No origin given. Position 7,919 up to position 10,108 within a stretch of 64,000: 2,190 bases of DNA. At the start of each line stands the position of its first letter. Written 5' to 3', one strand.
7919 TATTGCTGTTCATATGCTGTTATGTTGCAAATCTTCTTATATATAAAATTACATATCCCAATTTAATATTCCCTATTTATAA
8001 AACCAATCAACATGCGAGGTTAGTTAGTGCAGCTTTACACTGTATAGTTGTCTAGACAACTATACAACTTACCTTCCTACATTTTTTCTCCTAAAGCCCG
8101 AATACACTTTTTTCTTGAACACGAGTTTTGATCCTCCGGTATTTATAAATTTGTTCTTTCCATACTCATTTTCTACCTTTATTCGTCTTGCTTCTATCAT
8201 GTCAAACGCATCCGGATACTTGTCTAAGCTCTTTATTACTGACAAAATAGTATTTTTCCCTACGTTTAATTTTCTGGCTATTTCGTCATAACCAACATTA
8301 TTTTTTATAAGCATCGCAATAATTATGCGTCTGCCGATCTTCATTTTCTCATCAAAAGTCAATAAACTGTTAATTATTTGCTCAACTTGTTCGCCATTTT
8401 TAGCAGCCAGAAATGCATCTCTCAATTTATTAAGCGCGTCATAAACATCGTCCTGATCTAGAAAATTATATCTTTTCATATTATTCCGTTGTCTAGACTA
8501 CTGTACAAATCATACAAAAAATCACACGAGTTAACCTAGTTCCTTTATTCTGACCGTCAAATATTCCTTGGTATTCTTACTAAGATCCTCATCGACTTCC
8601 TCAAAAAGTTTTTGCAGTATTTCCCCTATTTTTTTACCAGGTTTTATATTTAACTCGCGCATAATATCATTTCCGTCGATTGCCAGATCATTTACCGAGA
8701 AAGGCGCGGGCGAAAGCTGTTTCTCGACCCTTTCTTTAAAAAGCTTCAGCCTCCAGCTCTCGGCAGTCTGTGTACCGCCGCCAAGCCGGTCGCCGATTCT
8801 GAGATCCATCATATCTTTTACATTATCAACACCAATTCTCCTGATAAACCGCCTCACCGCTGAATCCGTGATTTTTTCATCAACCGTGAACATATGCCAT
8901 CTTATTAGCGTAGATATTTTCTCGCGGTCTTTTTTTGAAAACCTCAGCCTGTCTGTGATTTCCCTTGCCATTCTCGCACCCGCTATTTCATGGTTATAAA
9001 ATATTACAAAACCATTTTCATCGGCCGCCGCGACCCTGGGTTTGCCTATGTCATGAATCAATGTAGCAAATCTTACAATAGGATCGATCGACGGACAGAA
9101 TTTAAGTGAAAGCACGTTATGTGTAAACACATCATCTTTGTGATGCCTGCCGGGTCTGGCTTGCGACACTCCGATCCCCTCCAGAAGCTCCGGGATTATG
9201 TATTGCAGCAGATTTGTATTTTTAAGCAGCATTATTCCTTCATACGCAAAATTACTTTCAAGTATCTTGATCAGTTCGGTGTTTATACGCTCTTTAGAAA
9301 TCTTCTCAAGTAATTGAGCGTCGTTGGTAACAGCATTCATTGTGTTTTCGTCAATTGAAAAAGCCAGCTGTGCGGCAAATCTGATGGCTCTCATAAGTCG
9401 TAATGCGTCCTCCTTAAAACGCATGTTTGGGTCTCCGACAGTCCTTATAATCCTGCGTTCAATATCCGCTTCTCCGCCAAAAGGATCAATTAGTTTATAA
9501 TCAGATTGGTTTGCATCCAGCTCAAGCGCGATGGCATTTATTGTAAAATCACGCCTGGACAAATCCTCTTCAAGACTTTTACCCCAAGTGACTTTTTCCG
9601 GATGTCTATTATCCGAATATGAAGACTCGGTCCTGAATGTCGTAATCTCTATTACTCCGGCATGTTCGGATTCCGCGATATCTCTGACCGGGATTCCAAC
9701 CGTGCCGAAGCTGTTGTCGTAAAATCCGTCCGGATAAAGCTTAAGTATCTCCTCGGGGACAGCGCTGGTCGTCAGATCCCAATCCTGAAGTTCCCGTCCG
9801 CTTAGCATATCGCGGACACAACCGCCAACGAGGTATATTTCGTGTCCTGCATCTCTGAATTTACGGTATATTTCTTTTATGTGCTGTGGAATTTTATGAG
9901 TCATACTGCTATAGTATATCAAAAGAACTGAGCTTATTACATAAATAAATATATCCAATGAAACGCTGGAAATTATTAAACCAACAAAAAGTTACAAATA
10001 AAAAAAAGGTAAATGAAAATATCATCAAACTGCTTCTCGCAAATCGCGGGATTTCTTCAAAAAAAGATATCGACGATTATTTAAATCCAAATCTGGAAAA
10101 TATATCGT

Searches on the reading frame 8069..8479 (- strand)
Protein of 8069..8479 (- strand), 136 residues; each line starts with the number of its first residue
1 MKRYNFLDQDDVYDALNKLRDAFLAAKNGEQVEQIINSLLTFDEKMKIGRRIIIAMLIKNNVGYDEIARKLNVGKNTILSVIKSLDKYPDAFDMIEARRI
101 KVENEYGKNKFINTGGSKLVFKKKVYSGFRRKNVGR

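Call 7: search_protein_families(library=ncbifam, proteins=[window:8069-8479:-])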
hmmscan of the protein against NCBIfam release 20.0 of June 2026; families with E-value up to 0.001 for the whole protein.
window:8069-8479:- (136 aa): 2 families
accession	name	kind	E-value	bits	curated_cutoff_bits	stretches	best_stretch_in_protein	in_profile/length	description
TIGR02531.1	yecD_yerC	hypoth_equivalog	4.5e-07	30.2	42.2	1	15-98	4-87/88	YerC/YecD family TrpR-related protein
TIGR01321.1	TrpR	equivalog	2.9e-06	27.6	67.25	1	24-79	17-73/94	trp operon repressor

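Call 8: search_protein_families(library=pfam, proteins=[window:8069-8479:-])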
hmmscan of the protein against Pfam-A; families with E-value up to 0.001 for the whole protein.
window:8069-8479:- (136 aa): 2 families
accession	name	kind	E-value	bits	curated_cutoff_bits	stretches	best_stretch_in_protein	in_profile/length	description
PF01371.25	Trp_repressor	-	2.9e-11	43.7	27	1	16-95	3-83/88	Trp repressor protein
PF01978.25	TrmB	-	0.0009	19.5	25.6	0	54-87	15-48/68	Sugar-specific transcriptional regulator TrmB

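Call 22: find_homologous_proteins(query=window:8069-8479:-)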
Query window:8069-8479:- (136 aa): 58 proteins with E <= 0.001 among 73 candidates.
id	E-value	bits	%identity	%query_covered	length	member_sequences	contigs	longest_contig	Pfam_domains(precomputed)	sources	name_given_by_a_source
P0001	3.5e-80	284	100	100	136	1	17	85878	PF01371.26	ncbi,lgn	-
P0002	2.1e-70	252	88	100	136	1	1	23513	PF01371.26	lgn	-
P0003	1.8e-48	181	64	100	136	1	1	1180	PF01371.26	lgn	-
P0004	1.2e-47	179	64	100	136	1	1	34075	PF01371.26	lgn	-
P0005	1.4e-46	175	61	100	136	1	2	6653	PF01371.26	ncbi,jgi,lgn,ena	-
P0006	2.0e-46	175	61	100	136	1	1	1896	PF01371.26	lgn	-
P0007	3.5e-46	174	63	100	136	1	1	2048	PF01371.26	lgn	-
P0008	7.7e-45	170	61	100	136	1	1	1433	PF01371.26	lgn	-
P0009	1.3e-44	169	63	100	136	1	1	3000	PF01371.26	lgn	-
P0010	2.5e-44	168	62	100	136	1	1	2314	PF01371.26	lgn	-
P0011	5.0e-44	167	60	100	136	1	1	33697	PF01371.26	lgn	-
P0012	1.1e-43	166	62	100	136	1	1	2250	PF01371.26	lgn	-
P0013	1.4e-43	166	58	100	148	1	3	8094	PF01371.26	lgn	-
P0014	2.0e-43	165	62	100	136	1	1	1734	PF01371.26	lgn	-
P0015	3.6e-43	164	58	100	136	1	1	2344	PF01371.26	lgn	-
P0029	1.7e-39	152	56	100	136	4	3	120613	-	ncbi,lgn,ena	ncbi:MAG: hypothetical protein AAB531_01565 [Patescibacteria group bacterium]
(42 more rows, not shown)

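Call 28: find_encoding_contigs(protein=P0002, flank=10000, max_places=4)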
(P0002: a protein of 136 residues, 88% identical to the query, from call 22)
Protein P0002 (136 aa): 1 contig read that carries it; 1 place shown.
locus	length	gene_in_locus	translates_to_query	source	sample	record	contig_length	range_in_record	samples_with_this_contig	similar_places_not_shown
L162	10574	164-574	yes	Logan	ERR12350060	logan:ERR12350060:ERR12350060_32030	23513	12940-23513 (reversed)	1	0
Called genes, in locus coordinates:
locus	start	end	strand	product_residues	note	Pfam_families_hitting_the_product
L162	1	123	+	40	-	?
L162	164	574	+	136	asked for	PF01371:Trp_repressor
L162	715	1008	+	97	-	-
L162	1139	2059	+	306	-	PF00005:ABC_tran, PF13304:AAA_21 (weak)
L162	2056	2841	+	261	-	PF01061:ABC2_membrane (weak), PF12698:ABC2_membrane_3 (faint)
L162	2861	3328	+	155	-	PF09424:YqeY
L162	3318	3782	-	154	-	PF00383:dCMP_cyt_deam_1, PF14437:MafB19-deam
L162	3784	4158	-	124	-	-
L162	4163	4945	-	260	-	PF02355:SecD_SecF_C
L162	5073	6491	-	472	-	PF21760:SecD_1st, PF22599:SecDF_P1_head, PF02355:SecD_SecF_C, PF03176:MMPL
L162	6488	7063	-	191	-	-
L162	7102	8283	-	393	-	PF11258:DUF3048, PF17479:DUF3048_C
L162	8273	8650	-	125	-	PF14584:DUF4446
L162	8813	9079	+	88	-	-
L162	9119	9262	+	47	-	PF18930:DUF5679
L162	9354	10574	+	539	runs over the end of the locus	-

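Call 39: search_solved_structures(query=window:8069-8479:-, max_evalue=1, show_alignments=2)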
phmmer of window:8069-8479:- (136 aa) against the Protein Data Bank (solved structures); distinct sequences matched with E-value up to 1: 19.
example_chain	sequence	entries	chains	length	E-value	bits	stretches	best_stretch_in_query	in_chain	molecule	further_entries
3kor_A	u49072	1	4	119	3.7e-06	30.1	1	15-101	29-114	Possible Trp repressor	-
3frw_A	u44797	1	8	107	7.4e-05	25.8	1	16-108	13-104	Putative Trp repressor protein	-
3g1c_A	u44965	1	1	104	0.00024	24.2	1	15-109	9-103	The TrpR like protein from Eubacterium eligens ATCC 27750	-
5mi0_A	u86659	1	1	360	0.047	16.8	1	47-114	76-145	Reticulocyte binding-like protein 5,Reticulocyte binding protein 5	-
1jhg_A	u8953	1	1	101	0.45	13.6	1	34-89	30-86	TRP OPERON REPRESSOR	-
6st7_A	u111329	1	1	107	0.56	13.3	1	34-87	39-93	Trp operon repressor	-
6ejw_A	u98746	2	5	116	0.56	13.3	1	34-89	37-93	Trp operon repressor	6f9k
6st6_A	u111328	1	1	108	0.57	13.3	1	34-87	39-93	Trp operon repressor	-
1rcs_A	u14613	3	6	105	0.59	13.3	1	34-89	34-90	TRP REPRESSOR | HOLO TRP REPRESSOR | APO TRP REPRESSOR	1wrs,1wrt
6f7f_B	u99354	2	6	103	0.59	13.3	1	34-88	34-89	Trp operon repressor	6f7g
1trr_A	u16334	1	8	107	0.59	13.2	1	34-89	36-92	PROTEIN (TRP REPRESSOR)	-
1tro_A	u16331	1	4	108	0.61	13.2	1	34-89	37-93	PROTEIN (TRP REPRESSOR)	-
1co0_A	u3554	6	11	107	0.61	13.2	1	34-89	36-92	TRP OPERON REPRESSOR | TRP REPRESSOR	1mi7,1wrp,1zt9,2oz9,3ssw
3wrp_A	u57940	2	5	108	0.63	13.2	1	34-89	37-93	TRP REPRESSOR | Trp operon repressor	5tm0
1q7m_A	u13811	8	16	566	0.66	13.1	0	16-108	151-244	5-methyltetrahydrofolate S-homocysteine methyltransferase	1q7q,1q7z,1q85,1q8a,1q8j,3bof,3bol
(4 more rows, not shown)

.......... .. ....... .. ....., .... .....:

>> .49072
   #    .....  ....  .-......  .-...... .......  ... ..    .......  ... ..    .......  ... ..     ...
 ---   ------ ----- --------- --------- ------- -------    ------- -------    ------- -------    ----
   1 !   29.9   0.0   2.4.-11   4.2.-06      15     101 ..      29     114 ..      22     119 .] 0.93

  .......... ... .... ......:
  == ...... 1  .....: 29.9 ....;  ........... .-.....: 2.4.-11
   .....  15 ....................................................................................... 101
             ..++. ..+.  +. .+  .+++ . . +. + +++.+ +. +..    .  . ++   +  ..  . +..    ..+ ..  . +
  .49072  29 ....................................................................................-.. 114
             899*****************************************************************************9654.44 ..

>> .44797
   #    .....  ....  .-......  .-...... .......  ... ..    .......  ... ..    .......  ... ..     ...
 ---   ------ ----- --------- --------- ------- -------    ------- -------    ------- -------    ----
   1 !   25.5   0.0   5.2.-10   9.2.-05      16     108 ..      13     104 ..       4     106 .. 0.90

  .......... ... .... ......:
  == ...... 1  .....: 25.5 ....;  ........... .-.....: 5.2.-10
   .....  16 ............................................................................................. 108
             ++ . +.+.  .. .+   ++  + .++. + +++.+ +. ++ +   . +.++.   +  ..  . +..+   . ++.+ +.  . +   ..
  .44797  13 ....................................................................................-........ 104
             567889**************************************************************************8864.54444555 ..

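Call 40: list_cluster_members(proteins=[P0001, P0059, P0060, P0002])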
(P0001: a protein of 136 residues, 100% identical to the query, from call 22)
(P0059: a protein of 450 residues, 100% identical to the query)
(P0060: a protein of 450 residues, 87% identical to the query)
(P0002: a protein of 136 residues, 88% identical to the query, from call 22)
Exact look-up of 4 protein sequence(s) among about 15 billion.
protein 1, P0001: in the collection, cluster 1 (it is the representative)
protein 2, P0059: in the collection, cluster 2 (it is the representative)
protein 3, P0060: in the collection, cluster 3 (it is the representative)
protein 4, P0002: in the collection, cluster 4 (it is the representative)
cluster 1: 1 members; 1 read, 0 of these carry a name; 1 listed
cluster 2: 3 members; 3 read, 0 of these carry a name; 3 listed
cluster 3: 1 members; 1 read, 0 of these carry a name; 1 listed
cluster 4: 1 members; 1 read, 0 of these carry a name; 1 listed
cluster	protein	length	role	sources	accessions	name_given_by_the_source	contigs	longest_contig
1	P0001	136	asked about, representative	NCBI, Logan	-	-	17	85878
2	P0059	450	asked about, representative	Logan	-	-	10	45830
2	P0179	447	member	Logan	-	-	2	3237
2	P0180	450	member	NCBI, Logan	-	-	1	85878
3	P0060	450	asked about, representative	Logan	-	-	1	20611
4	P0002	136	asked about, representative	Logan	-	-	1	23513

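Call 42: find_encoding_contigs(protein=P0001, flank=1500, max_places=10)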
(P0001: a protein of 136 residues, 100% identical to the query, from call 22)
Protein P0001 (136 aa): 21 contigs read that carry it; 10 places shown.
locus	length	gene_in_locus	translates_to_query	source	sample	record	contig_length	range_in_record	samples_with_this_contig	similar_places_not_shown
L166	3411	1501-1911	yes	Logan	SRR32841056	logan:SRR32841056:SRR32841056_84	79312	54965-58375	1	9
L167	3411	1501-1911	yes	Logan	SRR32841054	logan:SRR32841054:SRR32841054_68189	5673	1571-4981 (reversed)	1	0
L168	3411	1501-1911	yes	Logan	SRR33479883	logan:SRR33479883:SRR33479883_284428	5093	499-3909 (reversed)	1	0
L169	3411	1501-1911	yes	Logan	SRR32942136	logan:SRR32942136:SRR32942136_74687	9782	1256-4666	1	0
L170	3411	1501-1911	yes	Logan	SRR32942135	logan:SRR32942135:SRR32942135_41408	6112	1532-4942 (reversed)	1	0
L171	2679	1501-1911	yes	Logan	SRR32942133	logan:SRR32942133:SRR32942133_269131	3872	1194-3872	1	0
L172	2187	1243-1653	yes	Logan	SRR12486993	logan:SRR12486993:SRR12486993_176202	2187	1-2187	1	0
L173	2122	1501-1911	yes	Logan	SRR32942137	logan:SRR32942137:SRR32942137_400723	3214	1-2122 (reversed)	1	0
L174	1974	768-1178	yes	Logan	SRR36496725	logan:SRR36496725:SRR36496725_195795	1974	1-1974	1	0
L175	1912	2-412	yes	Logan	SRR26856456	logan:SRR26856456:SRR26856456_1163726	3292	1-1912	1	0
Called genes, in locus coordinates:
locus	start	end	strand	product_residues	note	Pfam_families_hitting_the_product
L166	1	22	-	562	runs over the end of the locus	PF01368:DHH, PF02272:DHHA1, PF17768:RecJ_OB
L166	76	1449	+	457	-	PF01743:PolyA_pol, PF12627:PolyA_pol_RNAbd, PF01966:HD, PF13735:tRNA_NucTran2_2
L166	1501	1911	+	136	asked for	PF01371:Trp_repressor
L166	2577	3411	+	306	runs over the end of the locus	PF00005:ABC_tran, PF13304:AAA_21 (weak)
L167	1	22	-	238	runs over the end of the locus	?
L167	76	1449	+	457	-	PF01743:PolyA_pol, PF12627:PolyA_pol_RNAbd, PF01966:HD, PF13735:tRNA_NucTran2_2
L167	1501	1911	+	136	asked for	PF01371:Trp_repressor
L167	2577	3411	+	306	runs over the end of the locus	PF00005:ABC_tran, PF13304:AAA_21 (weak)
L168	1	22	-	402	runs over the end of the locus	?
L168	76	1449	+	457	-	PF01743:PolyA_pol, PF12627:PolyA_pol_RNAbd, PF01966:HD, PF13735:tRNA_NucTran2_2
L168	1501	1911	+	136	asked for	PF01371:Trp_repressor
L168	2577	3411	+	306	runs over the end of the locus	PF00005:ABC_tran, PF13304:AAA_21 (weak)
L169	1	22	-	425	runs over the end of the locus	?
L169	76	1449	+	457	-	PF01743:PolyA_pol, PF12627:PolyA_pol_RNAbd, PF01966:HD, PF13735:tRNA_NucTran2_2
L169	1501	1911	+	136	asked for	PF01371:Trp_repressor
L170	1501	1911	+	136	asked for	PF01371:Trp_repressor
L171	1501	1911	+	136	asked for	PF01371:Trp_repressor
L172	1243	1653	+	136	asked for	PF01371:Trp_repressor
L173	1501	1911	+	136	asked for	PF01371:Trp_repressor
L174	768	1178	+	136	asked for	PF01371:Trp_repressor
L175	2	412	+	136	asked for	PF01371:Trp_repressor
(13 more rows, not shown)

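Call 52: find_encoding_contigs(protein=P0029, flank=4000, max_places=2)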
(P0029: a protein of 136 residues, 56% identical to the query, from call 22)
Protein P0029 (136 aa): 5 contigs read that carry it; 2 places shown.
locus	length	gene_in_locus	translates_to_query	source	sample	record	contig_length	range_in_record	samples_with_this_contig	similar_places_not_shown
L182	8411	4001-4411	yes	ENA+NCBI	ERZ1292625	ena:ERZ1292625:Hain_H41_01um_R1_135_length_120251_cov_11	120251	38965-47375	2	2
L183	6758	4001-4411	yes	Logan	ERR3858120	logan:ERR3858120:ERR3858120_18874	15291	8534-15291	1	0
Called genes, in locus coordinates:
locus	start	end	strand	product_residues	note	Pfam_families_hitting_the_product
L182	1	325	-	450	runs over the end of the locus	PF01336:tRNA_anti-codon, PF00152:tRNA-synt_2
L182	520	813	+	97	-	-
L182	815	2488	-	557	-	PF01368:DHH, PF02272:DHHA1, PF17768:RecJ_OB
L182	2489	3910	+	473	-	PF01743:PolyA_pol, PF12627:PolyA_pol_RNAbd, PF01966:HD, PF13735:tRNA_NucTran2_2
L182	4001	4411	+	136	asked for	-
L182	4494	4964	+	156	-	PF09424:YqeY, PF02637:GatB_Yqey (weak)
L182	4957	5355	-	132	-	-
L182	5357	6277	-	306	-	PF07549:Sec_GG (weak), PF02355:SecD_SecF_C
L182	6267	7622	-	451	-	PF21760:SecD_1st, PF22599:SecDF_P1_head, PF02355:SecD_SecF_C, PF03176:MMPL (weak)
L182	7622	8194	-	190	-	-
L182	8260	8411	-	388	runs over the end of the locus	PF11258:DUF3048, PF17479:DUF3048_C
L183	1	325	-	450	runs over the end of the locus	PF01336:tRNA_anti-codon, PF00152:tRNA-synt_2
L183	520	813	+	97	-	-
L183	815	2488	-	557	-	PF01368:DHH, PF02272:DHHA1, PF17768:RecJ_OB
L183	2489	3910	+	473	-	PF01743:PolyA_pol, PF12627:PolyA_pol_RNAbd, PF01966:HD, PF13735:tRNA_NucTran2_2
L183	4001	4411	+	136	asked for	-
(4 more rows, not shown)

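Call 53: find_encoding_contigs(protein=P0004, flank=4000, max_places=2)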
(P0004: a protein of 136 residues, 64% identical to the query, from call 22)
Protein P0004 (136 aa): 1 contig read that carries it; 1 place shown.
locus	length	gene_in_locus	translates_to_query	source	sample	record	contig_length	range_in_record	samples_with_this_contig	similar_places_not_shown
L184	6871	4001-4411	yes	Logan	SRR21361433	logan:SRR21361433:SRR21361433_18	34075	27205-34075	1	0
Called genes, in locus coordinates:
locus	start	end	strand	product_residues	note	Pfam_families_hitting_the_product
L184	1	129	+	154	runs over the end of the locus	-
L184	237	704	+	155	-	-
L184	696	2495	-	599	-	PF01368:DHH, PF02272:DHHA1, PF17768:RecJ_OB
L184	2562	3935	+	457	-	PF01743:PolyA_pol, PF12627:PolyA_pol_RNAbd, PF01966:HD, PF13735:tRNA_NucTran2_2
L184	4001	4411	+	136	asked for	PF01371:Trp_repressor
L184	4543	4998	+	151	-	PF09424:YqeY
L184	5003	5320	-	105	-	-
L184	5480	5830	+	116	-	-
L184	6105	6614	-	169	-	-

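Call 63: find_encoding_contigs(protein=P0180, flank=1000, max_places=3)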
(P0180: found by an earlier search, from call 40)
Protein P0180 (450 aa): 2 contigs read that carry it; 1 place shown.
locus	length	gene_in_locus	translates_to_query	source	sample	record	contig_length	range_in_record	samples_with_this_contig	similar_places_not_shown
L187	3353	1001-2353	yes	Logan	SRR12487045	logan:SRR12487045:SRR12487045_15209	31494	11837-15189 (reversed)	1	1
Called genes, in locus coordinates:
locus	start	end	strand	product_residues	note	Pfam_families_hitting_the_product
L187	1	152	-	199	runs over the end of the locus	PF00085:Thioredoxin (weak), PF08534:Redoxin (weak), PF13098:Thioredoxin_2 (weak)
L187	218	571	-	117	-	-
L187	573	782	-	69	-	PF12844:HTH_19, PF01381:HTH_3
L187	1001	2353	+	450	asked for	PF04715:, PF00425:Chorismate_bind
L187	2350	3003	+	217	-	PF00117:GATase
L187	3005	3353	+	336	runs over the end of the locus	PF02885:Glycos_trans_3N, PF00591:Glycos_transf_3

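Call 72: search_protein_representatives(protein=window:8069-8479:-)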
Query: 136 residues. Proteins with E-value up to 0.001 (for the whole library): 94; up to 1e-10: 30; up to 1e-30: 6. The best 94 are listed.
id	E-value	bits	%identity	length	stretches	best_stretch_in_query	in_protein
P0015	1.1e-43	164.2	58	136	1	1-136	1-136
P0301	1.2e-42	160.9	56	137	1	1-136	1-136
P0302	1.9e-35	137.6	53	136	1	1-136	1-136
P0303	4.8e-35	136.3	51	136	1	1-136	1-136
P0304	1.6e-32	128.2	50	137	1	2-136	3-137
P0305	8.9e-31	122.6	46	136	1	1-136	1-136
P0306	8.1e-29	116.2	44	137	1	1-135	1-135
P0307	3.7e-26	107.6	44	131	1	1-127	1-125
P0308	1.1e-24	102.9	49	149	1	1-111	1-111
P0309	1.0e-23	99.8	45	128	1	1-126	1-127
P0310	2.0e-21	92.3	53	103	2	1-52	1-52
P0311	5.0e-21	91.1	51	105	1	1-96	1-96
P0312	1.0e-20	90.0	42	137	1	2-136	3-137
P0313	3.1e-19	85.3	49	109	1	1-101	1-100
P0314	1.1e-18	83.5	46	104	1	1-98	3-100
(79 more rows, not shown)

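Call 73: predict_structure(alignment_id=A5)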
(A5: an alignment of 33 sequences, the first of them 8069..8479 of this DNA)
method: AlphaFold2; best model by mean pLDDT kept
length: 136 residues; sequences in the alignment: 33
mean_pLDDT: 84.8   pTM: 0.64
mean pLDDT of the five models: 84.8, 83.7, 83.0, 80.3, 79.0
residues with pLDDT >= 90: 64; 70-90: 55; 50-70: 17; < 50: 0
segments of 3 or more residues with pLDDT < 50: none
pLDDT, mean of each block of 10 residues (from residue 1): 83 93 89 92 92 91 90 91 90 87 80 56 70 81
secondary structure, 60 per line:
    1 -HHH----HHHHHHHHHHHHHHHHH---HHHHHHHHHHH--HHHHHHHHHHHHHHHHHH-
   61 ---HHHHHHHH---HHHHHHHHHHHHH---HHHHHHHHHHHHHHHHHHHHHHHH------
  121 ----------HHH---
elements in order: H9-25 H29-39 H42-59 H64-71 H75-87 H91-114

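Call 76: fold_search(model_id=the predicted structure, library=pdb)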
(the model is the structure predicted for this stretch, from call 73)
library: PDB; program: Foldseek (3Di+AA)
matches with E <= 10: 142; with E <= 0.001: 0
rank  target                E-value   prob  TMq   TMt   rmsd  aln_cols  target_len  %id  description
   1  3frw_E                1.1e-03  1.00  0.58  0.80   2.0        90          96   24  Crystal structure of putative TrpR protein from Ruminococcus obeum (released 2009-01-20)
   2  3kor_B                1.1e-03  1.00  0.56  0.73   4.6       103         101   29  Crystal structure of a putative Trp repressor from Staphylococcus aureus (released 2010-11-17)
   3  3frw_F                1.8e-03  1.00  0.58  0.80   2.0        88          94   24  Crystal structure of putative TrpR protein from Ruminococcus obeum (released 2009-01-20)
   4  3frw_G                2.5e-03  1.00  0.56  0.79   2.3        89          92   24  Crystal structure of putative TrpR protein from Ruminococcus obeum (released 2009-01-20)
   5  3frw_B                2.7e-03  1.00  0.57  0.78   2.0        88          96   24  Crystal structure of putative TrpR protein from Ruminococcus obeum (released 2009-01-20)
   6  3frw_D                2.9e-03  1.00  0.56  0.80   2.1        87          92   24  Crystal structure of putative TrpR protein from Ruminococcus obeum (released 2009-01-20)
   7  3kor_C                2.9e-03  1.00  0.55  0.73   4.3        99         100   29  Crystal structure of a putative Trp repressor from Staphylococcus aureus (released 2010-11-17)
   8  3kor_A                3.0e-03  1.00  0.56  0.73   4.0        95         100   30  Crystal structure of a putative Trp repressor from Staphylococcus aureus (released 2010-11-17)
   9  3frw_A                3.2e-03  1.00  0.58  0.81   2.0        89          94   25  Crystal structure of putative TrpR protein from Ruminococcus obeum (released 2009-01-20)
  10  3frw_C                3.7e-03  1.00  0.56  0.78   2.4        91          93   24  Crystal structure of putative TrpR protein from Ruminococcus obeum (released 2009-01-20)
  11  3g1c                  1.4e-02  1.00  0.55  0.75   2.0        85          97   25  The crystal structure of a TrpR like protein from Eubacterium eligens ATCC 27750 (released 2009-02-17)
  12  1trr_A                1.3e-01  0.99  0.50  0.63   2.9        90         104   22  TANDEM BINDING IN CRYSTALS OF A TRP REPRESSOR/OPERATOR HALF-SITE COMPLEX (released 1993-10-21)
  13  3wrp                  1.6e-01  0.99  0.48  0.62   3.9        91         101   23  FLEXIBILITY OF THE DNA-BINDING DOMAINS OF TRP REPRESSOR (released 1988-04-16)
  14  6f7g_A                1.7e-01  1.00  0.48  0.61   2.2        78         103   22  Tryptophan Repressor TrpR from E.coli with 5-Methyltryptamine (released 2018-12-19)
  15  1tro_E                1.8e-01  0.99  0.48  0.64   3.0        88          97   23  CRYSTAL STRUCTURE OF TRP REPRESSOR OPERATOR COMPLEX AT ATOMIC RESOLUTION (released 1994-01-31)
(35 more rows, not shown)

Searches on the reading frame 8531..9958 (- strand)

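Call 8: search_protein_families(library=pfam, proteins=[window:8531-9958:-])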
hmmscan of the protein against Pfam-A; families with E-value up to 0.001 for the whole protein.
window:8531-9958:- (475 aa): 4 families
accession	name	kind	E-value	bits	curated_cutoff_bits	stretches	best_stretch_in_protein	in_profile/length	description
PF01743.26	PolyA_pol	-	1.2e-32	113.3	23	1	41-172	1-126/126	Poly A polymerase head domain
PF12627.12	PolyA_pol_RNAbd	-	6.6e-18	64.7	22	1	200-258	2-60/64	Probable RNA and SrmB- binding site of polymerase A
PF01966.28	HD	-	1.2e-09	38.9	22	1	294-362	26-92/116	HD domain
PF13735.12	tRNA_NucTran2_2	-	5.6e-09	36.6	27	1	331-467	24-145/149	tRNA nucleotidyltransferase domain 2 putative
